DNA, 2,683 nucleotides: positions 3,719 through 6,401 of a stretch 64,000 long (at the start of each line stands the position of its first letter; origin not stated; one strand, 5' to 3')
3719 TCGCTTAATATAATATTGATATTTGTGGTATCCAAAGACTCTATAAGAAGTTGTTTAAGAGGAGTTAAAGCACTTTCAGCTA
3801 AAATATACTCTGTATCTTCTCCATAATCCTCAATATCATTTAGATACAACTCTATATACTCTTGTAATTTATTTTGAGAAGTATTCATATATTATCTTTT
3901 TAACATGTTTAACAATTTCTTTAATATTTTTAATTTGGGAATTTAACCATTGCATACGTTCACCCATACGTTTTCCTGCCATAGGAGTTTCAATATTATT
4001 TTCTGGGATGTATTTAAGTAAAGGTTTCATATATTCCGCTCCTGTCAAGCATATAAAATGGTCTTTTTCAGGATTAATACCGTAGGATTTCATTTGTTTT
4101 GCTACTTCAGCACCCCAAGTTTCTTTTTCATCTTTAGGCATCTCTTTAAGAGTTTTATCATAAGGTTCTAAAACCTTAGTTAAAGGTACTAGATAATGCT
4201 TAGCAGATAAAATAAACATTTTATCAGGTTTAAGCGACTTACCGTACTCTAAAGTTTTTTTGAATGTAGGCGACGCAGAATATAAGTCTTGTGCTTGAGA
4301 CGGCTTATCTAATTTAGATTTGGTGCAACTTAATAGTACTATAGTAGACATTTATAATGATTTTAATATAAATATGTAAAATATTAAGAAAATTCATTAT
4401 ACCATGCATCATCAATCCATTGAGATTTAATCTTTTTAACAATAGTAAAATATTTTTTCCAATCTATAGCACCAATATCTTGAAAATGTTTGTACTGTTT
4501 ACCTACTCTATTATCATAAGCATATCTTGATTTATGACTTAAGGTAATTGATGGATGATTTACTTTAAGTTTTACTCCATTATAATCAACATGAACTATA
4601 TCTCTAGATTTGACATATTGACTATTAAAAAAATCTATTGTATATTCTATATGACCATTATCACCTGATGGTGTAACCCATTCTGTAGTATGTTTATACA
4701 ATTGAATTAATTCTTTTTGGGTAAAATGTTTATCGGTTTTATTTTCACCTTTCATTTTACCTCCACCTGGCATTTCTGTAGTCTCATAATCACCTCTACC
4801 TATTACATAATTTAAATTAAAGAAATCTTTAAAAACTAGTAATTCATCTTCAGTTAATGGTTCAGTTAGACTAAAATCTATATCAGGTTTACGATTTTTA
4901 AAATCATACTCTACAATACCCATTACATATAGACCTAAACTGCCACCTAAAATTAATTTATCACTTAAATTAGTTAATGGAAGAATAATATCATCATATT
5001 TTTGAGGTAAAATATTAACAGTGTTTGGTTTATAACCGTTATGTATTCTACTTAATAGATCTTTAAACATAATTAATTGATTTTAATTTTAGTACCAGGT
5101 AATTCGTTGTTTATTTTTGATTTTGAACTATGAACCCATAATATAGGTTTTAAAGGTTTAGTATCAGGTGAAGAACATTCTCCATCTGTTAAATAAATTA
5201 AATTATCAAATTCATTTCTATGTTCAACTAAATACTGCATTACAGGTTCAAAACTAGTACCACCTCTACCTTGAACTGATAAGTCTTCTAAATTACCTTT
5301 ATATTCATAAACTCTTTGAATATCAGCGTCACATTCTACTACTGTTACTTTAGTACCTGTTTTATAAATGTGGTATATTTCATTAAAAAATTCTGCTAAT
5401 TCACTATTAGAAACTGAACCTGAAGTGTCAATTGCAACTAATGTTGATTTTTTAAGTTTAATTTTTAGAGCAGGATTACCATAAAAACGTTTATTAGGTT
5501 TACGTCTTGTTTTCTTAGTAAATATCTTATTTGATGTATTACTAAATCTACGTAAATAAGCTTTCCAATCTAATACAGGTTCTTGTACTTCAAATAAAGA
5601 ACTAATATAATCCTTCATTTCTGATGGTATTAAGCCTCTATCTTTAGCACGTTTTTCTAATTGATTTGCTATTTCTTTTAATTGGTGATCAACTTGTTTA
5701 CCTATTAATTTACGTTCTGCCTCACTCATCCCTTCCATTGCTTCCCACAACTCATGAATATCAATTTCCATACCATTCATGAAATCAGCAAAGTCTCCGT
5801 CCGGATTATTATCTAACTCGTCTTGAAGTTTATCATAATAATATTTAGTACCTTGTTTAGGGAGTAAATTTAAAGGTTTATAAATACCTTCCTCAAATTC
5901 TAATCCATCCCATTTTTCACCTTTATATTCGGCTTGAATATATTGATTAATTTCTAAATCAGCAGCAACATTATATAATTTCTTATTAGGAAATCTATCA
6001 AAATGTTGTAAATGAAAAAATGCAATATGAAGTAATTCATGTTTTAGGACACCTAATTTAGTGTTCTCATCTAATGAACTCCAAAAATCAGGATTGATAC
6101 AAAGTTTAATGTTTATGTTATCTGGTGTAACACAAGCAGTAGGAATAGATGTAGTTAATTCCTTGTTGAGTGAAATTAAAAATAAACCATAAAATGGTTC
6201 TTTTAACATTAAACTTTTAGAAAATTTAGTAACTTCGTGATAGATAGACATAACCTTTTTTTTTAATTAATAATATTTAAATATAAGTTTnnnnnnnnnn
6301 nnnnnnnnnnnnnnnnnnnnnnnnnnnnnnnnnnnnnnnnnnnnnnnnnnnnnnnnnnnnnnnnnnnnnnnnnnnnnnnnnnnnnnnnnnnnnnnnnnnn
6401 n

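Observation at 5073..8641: MoxR AAA+ ATPase / VWA-metallopeptidase module with an embedded 367-aa unknown protein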

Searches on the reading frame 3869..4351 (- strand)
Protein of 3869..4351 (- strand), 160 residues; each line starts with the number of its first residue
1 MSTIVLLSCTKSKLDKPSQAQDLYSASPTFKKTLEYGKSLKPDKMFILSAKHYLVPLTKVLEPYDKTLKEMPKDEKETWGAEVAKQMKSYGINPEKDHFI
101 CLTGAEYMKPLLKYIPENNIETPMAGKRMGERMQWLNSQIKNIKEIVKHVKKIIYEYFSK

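Call 3: search_protein_families(library=pfam, proteins=[window:3869-4351:-], max_evalue=0.01)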
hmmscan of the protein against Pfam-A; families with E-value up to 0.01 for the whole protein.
window:3869-4351:- (160 aa): 1 family
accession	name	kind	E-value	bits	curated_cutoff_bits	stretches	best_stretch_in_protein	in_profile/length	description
PF21818.3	DUF6884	-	2.6e-39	134.9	30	1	4-137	1-134/135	Family of unknown function (DUF6884)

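Call 4: search_protein_families(library=phrogs, proteins=[window:3869-4351:-], max_evalue=0.001)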
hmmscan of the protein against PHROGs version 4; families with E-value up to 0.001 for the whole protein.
window:3869-4351:- (160 aa): 2 families
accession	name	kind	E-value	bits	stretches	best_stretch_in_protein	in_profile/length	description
phrog_5935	-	unknown function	7.3e-21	75.6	1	3-143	8-152/155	-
phrog_5436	-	unknown function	3.7e-10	40.9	1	3-88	128-211/267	-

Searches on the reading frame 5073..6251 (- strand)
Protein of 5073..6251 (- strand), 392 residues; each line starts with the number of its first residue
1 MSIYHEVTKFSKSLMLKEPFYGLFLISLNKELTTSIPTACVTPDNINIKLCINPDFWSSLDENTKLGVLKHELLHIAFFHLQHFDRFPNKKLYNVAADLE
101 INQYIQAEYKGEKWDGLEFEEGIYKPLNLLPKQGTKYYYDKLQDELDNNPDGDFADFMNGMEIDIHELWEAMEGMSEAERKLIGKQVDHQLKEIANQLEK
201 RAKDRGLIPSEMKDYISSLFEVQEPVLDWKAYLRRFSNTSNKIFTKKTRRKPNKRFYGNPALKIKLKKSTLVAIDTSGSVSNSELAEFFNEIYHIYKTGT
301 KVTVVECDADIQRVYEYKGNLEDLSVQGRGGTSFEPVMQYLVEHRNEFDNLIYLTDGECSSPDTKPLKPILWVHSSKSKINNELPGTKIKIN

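Call 3: search_protein_families(library=pfam, proteins=[window:5073-6251:-], max_evalue=0.01)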
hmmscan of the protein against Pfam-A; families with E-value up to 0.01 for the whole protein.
window:5073-6251:- (392 aa): 3 families
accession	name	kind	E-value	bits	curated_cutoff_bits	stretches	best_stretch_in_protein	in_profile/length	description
PF09967.15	DUF2201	-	7.4e-20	71.8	26.4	1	272-380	3-112/123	VWA-like domain (DUF2201)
PF13203.12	DUF2201_N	-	2.5e-17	63.8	23.2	1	8-256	7-255/271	Putative metallopeptidase domain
PF18894.6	PhageMetallopep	-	0.0021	18.6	23.7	0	50-76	67-93/134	Putative phage metallopeptidase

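Call 4: search_protein_families(library=phrogs, proteins=[window:5073-6251:-], max_evalue=0.001)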
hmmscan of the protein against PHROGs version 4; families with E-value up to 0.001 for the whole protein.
window:5073-6251:- (392 aa): 1 family
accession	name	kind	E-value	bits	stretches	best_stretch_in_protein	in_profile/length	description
phrog_1314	-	DNA, RNA and nucleotide metabolism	1.8e-66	225.9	1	6-379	14-379/394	HNH endonuclease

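Call 7: search_dna_similar(query=window:5073-6251:-, collection=phages, mode=protein, max_rows=30, max_evalue=0.00001)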
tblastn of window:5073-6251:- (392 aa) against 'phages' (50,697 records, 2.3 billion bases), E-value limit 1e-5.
Records with a match: 503; places in all: 503; records where one place covers at least 80% of the query: 453.
Best place of each record, by identity: <60% 503.
By first word of the organism name: Pseudomonas 109; Escherichia 98; Vibrio 88; Erwinia 25; Salmonella 20; Rhizobium 20; Achromobacter 17; Pectobacterium 16; Klebsiella 12; Bacillus 10; and 28 more.
By host as written in the record: - 92; Pseudomonas aeruginosa 42; Escherichia coli 36; Pseudomonas aeruginosa PAO1 16; Pseudomonas aeruginosa ATCC 27853 12; Achromobacter xylosoxidans I2BC 12; Vibrio splendidus 8; Erwinia amylovora 8; and 150 more.
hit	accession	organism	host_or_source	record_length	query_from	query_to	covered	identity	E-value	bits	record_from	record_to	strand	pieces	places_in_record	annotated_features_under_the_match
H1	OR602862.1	Moorella phage MTATph1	Moorella thermoacetica DSM 103132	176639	13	380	94%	30.9%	2e-31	132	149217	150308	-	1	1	HNH endonuclease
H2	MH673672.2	Thermus phage phiFa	Thermus thermophilus HB27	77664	14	389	96%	29.5%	2e-25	114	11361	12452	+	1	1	hypothetical protein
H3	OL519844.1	Pseudomonas phage vB_PaeS_TUMS_P81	Pseudomonas aeruginosa ATCC 27853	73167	17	385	94%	29.2%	2e-20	100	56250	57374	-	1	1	hypothetical protein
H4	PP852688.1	Photobacterium phage TEMp-D2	Photobacterium damselae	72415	17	385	94%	28.8%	2e-20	99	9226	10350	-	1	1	record has no annotation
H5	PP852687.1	Photobacterium phage TEMp-D1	Photobacterium damselae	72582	17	385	94%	28.8%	2e-20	99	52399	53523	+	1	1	record has no annotation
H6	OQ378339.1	Pseudomonas phage phiPA1-3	Pseudomonas aeruginosa PA001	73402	17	385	94%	28.8%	1e-19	97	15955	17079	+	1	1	putative metallopeptidase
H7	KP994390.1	Pseudomonas phage YH30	Pseudomonas aeruginosa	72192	17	385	94%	28.5%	2e-18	94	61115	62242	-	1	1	hypothetical protein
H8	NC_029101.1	Pseudomonas phage YH30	Pseudomonas aeruginosa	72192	17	385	94%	28.5%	2e-18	94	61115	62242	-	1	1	HNH endonuclease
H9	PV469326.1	Pseudomonas phage Ps1.JH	Pseudomonas aeruginosa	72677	17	385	94%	28.3%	8e-21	100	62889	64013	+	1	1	hypothetical protein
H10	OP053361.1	Cyanophage S-TIM61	Synechococcus sp. CC9605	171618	1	375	96%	27.8%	7e-15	82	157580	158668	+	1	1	hypothetical protein | MoxR-like ATPase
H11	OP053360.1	Cyanophage S-TIM66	Synechococcus sp. CC9605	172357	1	375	96%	27.8%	7e-15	82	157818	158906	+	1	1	hypothetical protein | MoxR-like ATPase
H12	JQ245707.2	Cyanophage S-TIM5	Parasynechococcus marenigrum WH 8102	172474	1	375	96%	27.8%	7e-15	82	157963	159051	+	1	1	hypothetical protein | MoxR-like ATPase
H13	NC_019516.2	Cyanophage S-TIM5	Parasynechococcus marenigrum WH 8102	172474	1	375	96%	27.8%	7e-15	82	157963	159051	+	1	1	HNH endonuclease | ATPase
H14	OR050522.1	Salmonella phage SP154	Salmonella enterica subsp. enterica ...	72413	6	373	94%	28.3%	7e-22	103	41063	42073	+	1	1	hypothetical protein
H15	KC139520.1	Salmonella phage FSL SP-076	Salmonella enterica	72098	6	373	94%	28.3%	8e-22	103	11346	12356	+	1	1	hypothetical protein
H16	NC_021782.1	Salmonella phage FSL SP-076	Salmonella enterica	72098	6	373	94%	28.3%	8e-22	103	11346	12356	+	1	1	HNH endonuclease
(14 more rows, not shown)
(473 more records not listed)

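Call 10: get_annotated_region(hit=H12, flank=4000)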
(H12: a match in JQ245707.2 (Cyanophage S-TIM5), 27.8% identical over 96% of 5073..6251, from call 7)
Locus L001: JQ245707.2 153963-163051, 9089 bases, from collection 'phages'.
description: Cyanophage S-TIM5, complete genome.
organism: Cyanophage S-TIM5 (NCBI taxid 1137745)
taxonomy: Viruses; Duplodnaviria; Heunggongvirae; Uroviricota; Caudoviricetes; Aurunvirus; Aurunvirus STIM5
host: Parasynechococcus marenigrum WH 8102; source: surface waters from the Gulf of Aqaba, Red Sea; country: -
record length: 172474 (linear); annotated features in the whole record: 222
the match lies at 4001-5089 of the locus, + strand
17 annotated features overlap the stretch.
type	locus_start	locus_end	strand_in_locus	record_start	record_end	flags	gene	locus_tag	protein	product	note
CDS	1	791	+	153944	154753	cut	-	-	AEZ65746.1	hypothetical protein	-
CDS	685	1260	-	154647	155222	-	-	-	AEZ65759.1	hypothetical protein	-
CDS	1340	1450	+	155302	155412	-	-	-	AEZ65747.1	hypothetical protein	-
CDS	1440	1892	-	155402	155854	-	-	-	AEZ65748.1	hypothetical protein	-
CDS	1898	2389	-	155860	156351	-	-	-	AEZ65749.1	hypothetical protein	-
CDS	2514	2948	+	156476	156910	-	-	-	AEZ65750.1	Hsp20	Bacterial-like gene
CDS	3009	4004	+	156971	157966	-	-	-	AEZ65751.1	MoxR-like ATPase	Bacterial-like gene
CDS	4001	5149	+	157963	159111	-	-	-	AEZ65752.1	hypothetical protein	-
CDS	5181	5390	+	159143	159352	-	-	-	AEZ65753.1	hypothetical protein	-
CDS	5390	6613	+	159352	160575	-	-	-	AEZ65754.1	virion structural protein and packaging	-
CDS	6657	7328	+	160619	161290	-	-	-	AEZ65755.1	ThyX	DNA replication metabolism modification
CDS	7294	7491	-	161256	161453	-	-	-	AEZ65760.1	hypothetical protein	-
CDS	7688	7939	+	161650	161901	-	-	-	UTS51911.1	hypothetical protein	-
CDS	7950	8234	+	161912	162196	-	-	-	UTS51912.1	hypothetical protein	-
CDS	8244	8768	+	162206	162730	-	-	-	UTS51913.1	hypothetical protein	-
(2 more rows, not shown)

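Call 11: get_annotated_region(hit=H1, flank=4000)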
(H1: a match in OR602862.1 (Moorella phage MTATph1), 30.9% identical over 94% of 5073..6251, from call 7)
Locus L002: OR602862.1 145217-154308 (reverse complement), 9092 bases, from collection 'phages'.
description: Moorella phage MTATph1, complete genome.
organism: Moorella phage MTATph1 (NCBI taxid 3090776)
taxonomy: Viruses; Duplodnaviria; Heunggongvirae; Uroviricota; Caudoviricetes
host: Moorella thermoacetica DSM 103132; source: -; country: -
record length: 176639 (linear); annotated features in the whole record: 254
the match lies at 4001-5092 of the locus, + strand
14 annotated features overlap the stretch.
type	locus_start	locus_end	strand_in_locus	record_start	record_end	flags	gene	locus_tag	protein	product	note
CDS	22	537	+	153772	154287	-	-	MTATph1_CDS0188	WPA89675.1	peptidase HslV family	-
CDS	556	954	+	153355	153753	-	-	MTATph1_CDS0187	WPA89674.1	hypothetical protein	-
CDS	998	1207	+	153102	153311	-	-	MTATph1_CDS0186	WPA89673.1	hypothetical protein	-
CDS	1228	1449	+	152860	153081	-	-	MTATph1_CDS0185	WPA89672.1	hypothetical protein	-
CDS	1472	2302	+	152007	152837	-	-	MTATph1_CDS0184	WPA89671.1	hypothetical protein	-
CDS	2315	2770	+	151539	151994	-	-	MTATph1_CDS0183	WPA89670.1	hypothetical protein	-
CDS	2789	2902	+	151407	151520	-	-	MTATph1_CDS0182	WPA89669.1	hypothetical protein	-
CDS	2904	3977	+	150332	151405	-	-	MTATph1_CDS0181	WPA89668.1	ATPase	-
CDS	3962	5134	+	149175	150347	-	-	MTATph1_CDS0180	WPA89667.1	HNH endonuclease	-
CDS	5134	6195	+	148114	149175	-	-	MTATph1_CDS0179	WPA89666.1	hypothetical protein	-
CDS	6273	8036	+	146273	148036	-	-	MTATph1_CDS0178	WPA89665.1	DNA helicase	-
CDS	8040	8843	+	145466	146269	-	-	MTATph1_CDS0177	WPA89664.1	hypothetical protein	-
CDS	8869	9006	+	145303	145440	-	-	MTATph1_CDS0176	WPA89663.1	hypothetical protein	-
CDS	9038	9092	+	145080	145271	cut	-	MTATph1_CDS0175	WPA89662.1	hypothetical protein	-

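Call 26: get_annotated_region(hit=H16, flank=5000)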
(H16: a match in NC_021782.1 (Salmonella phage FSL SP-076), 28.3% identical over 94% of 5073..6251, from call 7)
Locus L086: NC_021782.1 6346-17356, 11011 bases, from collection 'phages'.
description: Salmonella phage FSL SP-076, complete genome.
organism: Salmonella phage FSL SP-076 (NCBI taxid 1173762)
taxonomy: Viruses; Duplodnaviria; Heunggongvirae; Uroviricota; Caudoviricetes; Schitoviridae; Humphriesvirinae; Ithacavirus; Ithacavirus SP076
host: Salmonella enterica; source: -; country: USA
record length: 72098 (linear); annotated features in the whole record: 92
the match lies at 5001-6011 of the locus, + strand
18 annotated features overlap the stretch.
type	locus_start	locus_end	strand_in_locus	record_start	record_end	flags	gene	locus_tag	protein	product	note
CDS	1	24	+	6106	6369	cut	-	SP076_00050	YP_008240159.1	hypothetical protein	-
CDS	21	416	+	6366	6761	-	-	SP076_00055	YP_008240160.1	hypothetical protein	COG0341 Preprotein translocase subunit SecF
CDS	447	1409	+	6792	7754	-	-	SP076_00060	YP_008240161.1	tail protein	COG5295 Autotransporter adhesin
CDS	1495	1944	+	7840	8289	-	-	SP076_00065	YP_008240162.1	dUTPase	COG0756 dUTPase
CDS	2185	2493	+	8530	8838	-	-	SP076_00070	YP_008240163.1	replication initiation protein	-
CDS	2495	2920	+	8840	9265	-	-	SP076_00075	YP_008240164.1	hypothetical protein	-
CDS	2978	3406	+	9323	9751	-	-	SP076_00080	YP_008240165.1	tellurite resistance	COG3793 Tellurite resistance protein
CDS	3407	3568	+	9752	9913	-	-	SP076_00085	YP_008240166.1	TciB-like inhibition of cell division or resistance to colicin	-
CDS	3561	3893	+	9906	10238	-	-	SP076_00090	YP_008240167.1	hypothetical protein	-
CDS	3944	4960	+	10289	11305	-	-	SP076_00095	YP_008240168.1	ATPase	COG0714 MoxR-like ATPases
CDS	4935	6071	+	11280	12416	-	-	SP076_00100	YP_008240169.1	HNH endonuclease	COG3864 Uncharacterized protein conserved in bacteria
CDS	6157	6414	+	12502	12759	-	-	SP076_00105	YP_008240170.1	hypothetical protein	-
CDS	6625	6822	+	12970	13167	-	-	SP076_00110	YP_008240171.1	hypothetical protein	-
CDS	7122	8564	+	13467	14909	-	-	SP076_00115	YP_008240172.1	hypothetical protein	COG0465 ATP-dependent Zn proteases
CDS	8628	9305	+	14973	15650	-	-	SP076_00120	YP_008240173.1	NinI-like serine-threonine phosphatase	COG0639 Diadenosine tetraphosphatase and related serine/threonine protein phosphatases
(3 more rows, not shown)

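Call 36: search_solved_structures(query=window:5073-6251:-, max_evalue=1)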
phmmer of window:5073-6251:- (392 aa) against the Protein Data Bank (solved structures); distinct sequences matched with E-value up to 1: 0.

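Call 50: search_dna_similar(query=window:5073-6251:-, collection=phages, mode=protein, max_rows=60, rows=spread, max_evalue=0.00001)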
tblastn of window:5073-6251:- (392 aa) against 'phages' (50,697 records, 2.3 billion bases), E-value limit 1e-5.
Records with a match: 503; places in all: 503; records where one place covers at least 80% of the query: 453.
Best place of each record, by identity: <60% 503.
By first word of the organism name: Pseudomonas 109; Escherichia 98; Vibrio 88; Erwinia 25; Salmonella 20; Rhizobium 20; Achromobacter 17; Pectobacterium 16; Klebsiella 12; Bacillus 10; and 28 more.
By host as written in the record: - 92; Pseudomonas aeruginosa 42; Escherichia coli 36; Pseudomonas aeruginosa PAO1 16; Pseudomonas aeruginosa ATCC 27853 12; Achromobacter xylosoxidans I2BC 12; Vibrio splendidus 8; Erwinia amylovora 8; and 150 more.
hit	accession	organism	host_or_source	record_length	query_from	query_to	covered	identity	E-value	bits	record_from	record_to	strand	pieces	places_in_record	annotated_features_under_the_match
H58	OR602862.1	Moorella phage MTATph1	Moorella thermoacetica DSM 103132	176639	13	380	94%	30.9%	2e-31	132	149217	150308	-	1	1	HNH endonuclease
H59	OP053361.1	Cyanophage S-TIM61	Synechococcus sp. CC9605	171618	1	375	96%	27.8%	7e-15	82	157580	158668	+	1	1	hypothetical protein | MoxR-like ATPase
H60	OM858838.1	Shigella phage B2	Shigella flexneri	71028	6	373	94%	28.3%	1e-21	102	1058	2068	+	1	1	putative metallopeptidase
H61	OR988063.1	Pseudomonas phage vB_Pae_HMKU_23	Pseudomonas aeruginosa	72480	17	385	94%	28.1%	8e-21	100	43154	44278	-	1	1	HNH endonuclease | DNA helicase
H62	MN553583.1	Pseudomonas phage 4phiC20-2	Pseudomonas aeruginosa PAO1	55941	17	385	94%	28.0%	9e-19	94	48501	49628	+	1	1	record has no annotation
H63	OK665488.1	Pseudomonas phage VB_PaeP_VL1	Pseudomonas aeruginosa ATCC27853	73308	17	385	94%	27.8%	3e-20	99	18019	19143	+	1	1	hypothetical protein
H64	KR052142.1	Pseudomonas phage vB_PaeP_MAG4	Pseudomonas aeruginosa clinical isolate ...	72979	17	385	94%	27.6%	3e-20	99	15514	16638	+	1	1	hypothetical protein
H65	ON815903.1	Pseudomonas phage vB_PaeP_4034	Pseudomonas aeruginosa PAO1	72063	17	385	94%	27.6%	2e-19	96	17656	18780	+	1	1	hypothetical protein (x2)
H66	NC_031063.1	Pseudomonas phage PEV2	Pseudomonas aeruginosa Kutter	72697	17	385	94%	27.6%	2e-19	96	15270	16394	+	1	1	HNH endonuclease | hypothetical protein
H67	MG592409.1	Vibrio phage 1.025.O._10N.222.46.B6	Vibrio splendidus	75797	20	373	90%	28.5%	1e-22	105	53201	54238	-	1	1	putative metallopeptidase domain protein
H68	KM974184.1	Pseudomonas phage YH6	Pseudomonas aeruginosa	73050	17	385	94%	27.2%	3e-17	90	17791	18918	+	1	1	putative metallopeptidase domain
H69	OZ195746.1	Vibrio phage D499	Seawater and oysters mix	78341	20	383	93%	27.6%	5e-24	110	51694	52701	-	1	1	HNH endonuclease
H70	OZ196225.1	Vibrio phage D498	Seawater and oysters mix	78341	20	383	93%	27.6%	5e-24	110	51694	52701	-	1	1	HNH endonuclease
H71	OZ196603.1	Vibrio phage K482 g1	Seawater and oysters mix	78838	20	383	93%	27.6%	5e-24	110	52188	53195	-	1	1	HNH endonuclease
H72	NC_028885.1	Pseudomonas phage DL64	Pseudomonas aeruginosa PAO1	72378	17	385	94%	27.0%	4e-19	96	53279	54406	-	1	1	HNH endonuclease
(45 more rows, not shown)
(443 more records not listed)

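Call 70: search_protein_families(library=ncbifam, proteins=[window:5073-6251:-, L001:3009-4004:+, L086:3944-4960:+], max_evalue=0.01)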
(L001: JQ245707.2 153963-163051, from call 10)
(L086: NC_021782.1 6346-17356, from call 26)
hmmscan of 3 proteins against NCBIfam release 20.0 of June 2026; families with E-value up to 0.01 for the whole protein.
window:5073-6251:- (392 aa): 0 families

L001:3009-4004:+ (331 aa): 6 families
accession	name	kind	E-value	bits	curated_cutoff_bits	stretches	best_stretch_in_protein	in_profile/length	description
NF003229.0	PRK04195.1-5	equivalog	6.1e-05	21.9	280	1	17-55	39-79/413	replication factor C large subunit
NF003228.0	PRK04195.1-4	equivalog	0.00098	18.1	456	1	20-59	37-76/502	replication factor C large subunit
TIGR02928.1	TIGR02928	subfamily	0.0012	17.8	181.3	1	3-42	23-62/366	orc1/cdc6 family replication initiation protein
NF003232.0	PRK04195.2-2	equivalog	0.0047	15.9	701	1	21-54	37-70/480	replication factor C large subunit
NF042959.1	IteA_antiphage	equivalog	0.0056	15.9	510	0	18-56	123-161/367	anti-phage ATPase IteA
NF003226.0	PRK04195.1-1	equivalog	0.0074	15.3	588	0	18-55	38-75/405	replication factor C large subunit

L086:3944-4960:+ (338 aa): 0 families
